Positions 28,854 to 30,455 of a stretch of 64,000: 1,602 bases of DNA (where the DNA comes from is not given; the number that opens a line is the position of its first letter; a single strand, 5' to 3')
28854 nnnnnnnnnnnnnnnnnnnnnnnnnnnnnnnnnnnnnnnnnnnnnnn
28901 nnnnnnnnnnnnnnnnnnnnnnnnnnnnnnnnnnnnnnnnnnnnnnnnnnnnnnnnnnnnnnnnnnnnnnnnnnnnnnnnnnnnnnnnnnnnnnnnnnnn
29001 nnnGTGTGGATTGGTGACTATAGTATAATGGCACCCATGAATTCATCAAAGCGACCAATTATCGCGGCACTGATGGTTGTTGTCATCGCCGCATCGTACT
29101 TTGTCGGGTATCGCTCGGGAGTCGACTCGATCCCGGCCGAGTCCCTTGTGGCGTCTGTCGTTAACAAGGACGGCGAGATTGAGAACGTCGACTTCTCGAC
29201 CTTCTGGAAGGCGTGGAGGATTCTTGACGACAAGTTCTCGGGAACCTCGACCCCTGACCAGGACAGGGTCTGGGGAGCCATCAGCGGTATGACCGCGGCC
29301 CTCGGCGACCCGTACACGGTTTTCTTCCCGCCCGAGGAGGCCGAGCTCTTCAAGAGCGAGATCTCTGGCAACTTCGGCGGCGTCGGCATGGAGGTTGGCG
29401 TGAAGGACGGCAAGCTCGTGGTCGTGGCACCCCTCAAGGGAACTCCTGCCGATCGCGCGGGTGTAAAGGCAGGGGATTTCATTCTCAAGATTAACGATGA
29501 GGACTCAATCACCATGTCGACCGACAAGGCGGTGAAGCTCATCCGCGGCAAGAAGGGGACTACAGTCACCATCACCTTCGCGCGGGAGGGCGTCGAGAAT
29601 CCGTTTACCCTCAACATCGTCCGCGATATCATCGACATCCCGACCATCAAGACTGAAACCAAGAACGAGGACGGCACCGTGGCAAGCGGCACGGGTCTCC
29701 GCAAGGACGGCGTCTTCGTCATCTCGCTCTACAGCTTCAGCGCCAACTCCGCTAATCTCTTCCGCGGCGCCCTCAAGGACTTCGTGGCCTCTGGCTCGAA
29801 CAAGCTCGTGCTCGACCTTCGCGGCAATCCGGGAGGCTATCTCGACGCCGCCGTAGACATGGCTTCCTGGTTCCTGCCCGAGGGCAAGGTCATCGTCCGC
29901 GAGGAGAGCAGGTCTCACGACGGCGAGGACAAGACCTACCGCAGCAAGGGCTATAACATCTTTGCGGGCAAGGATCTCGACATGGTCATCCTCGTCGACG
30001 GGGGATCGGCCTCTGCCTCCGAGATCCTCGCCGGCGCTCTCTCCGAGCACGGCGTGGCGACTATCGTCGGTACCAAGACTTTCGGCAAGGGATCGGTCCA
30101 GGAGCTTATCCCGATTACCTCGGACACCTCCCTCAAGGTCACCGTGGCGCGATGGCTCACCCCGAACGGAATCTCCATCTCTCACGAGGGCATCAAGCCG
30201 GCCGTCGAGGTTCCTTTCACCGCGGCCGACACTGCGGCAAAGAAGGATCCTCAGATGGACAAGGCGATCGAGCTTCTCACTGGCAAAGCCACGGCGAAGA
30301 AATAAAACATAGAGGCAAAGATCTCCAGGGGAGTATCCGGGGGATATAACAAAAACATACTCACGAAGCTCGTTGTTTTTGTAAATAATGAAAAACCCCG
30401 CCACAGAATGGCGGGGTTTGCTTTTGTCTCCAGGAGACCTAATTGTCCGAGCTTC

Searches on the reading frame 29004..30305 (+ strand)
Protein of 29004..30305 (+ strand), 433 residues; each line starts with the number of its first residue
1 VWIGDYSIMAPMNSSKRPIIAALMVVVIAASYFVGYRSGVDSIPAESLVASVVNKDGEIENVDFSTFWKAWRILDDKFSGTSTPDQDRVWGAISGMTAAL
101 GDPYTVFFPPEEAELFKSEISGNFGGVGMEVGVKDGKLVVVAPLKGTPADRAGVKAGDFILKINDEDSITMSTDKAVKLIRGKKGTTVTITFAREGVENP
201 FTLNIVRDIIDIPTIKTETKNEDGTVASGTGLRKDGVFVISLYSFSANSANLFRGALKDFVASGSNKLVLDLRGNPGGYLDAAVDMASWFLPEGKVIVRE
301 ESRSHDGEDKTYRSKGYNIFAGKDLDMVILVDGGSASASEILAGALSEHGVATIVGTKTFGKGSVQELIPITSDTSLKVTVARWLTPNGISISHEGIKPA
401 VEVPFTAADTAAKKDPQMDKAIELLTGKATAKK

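Call 47: search_protein_families(library=ncbifam, max_evalue=1e-15, proteins=[window:29004-30305:+])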
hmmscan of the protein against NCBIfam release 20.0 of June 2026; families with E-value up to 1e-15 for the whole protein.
window:29004-30305:+ (433 aa): 9 families
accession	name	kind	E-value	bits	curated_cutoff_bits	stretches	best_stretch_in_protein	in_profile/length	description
NF052377.1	lmo1851_S41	exception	5.2e-92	309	725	1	52-417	35-381/468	lmo1851 family serine protease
TIGR00225.1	prc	subfamily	1.6e-91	306.9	218.6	1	83-418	9-329/335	C-terminal processing peptidase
TIGR03900.1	prc_long_Delta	hypoth_equivalog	1.4e-82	278.2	660.95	1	72-410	88-412/973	MXAN_5808 family serine peptidase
NF045590.1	Cterm_S41_CtpC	exception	9.7e-80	268.4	665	1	61-430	52-415/418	carboxyl-terminal processing protease CtpC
NF045589.1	Cterm_S41_CtpB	exception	6.3e-76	255.7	633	1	70-422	62-409/416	carboxyl-terminal processing protease CtpB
NF045588.1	Cterm_S41_CtpA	exception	1.4e-74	251.4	625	1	60-425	46-401/401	carboxyl-terminal processing protease CtpA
NF045591.1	Cterm_S41_CtpZ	exception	1.2e-57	195.5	525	1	71-424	57-396/403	carboxyl-terminal processing protease CtpZ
NF051464.1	tail_spec_CT441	exception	1.2e-47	163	700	1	96-405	219-527/645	tail-specific protease Tsp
NF008388.1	PRK11186.1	exception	3.9e-33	114.8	825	1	102-406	223-529/663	carboxy terminal-processing peptidase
